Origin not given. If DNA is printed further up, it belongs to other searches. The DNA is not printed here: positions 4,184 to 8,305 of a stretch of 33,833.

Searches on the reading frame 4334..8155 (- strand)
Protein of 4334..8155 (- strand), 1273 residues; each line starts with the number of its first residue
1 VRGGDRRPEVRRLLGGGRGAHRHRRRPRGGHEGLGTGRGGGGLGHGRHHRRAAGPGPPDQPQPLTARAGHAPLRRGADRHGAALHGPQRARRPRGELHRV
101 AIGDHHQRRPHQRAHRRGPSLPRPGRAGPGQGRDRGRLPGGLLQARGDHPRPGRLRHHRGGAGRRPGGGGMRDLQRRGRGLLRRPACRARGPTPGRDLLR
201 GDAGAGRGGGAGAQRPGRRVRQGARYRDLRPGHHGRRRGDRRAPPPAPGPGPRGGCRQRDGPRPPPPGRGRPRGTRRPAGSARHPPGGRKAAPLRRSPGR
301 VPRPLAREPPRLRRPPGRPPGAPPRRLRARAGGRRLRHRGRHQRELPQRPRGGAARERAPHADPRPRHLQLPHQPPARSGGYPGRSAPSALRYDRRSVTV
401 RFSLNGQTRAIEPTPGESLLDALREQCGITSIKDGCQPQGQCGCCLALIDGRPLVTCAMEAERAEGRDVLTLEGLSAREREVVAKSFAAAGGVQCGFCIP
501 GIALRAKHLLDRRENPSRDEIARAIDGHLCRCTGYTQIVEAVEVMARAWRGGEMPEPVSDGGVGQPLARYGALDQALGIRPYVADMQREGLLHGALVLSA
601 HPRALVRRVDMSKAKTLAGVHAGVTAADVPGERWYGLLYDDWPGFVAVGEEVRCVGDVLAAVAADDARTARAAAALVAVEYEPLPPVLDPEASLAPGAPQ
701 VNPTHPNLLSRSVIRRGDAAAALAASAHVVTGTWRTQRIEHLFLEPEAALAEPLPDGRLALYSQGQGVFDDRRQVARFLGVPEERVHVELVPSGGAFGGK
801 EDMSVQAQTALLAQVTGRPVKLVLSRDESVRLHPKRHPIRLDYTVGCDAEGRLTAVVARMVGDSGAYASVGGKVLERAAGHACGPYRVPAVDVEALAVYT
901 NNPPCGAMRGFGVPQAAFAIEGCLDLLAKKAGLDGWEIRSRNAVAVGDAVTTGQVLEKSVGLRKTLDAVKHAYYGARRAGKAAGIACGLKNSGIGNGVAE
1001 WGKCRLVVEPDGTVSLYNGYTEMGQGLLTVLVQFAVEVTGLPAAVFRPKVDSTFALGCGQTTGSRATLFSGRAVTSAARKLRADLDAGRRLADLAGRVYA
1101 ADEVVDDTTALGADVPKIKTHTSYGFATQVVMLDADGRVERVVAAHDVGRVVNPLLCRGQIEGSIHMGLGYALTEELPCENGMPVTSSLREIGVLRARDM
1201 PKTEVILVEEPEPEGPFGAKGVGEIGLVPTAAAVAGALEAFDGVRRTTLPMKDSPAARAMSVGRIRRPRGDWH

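Call 8: search_protein_families(library=pfam, proteins=[window:4334-8155:-], max_evalue=0.01)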
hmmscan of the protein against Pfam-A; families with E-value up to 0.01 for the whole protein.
window:4334-8155:- (1273 aa): 5 families
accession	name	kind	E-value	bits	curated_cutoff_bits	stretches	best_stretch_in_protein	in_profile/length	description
PF02738.23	MoCoBD_1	-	1.3e-75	254.1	27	1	707-943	8-244/244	Molybdopterin cofactor-binding domain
PF20256.3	MoCoBD_2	-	2.2e-39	136.1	27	1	977-1201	18-283/283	Molybdopterin cofactor-binding domain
PF01799.25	Fer2_2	-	2.3e-24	85.8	30.3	1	471-543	1-75/75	[2Fe-2S] binding domain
PF01315.27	Ald_Xan_dh_C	-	9.9e-24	84.2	31.3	1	582-685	6-110/110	Aldehyde oxidase and xanthine dehydrogenase, a/b hammerhead domain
PF00111.32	Fer2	-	6.1e-06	26.5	21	1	404-462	3-60/77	2Fe-2S iron-sulfur cluster binding domain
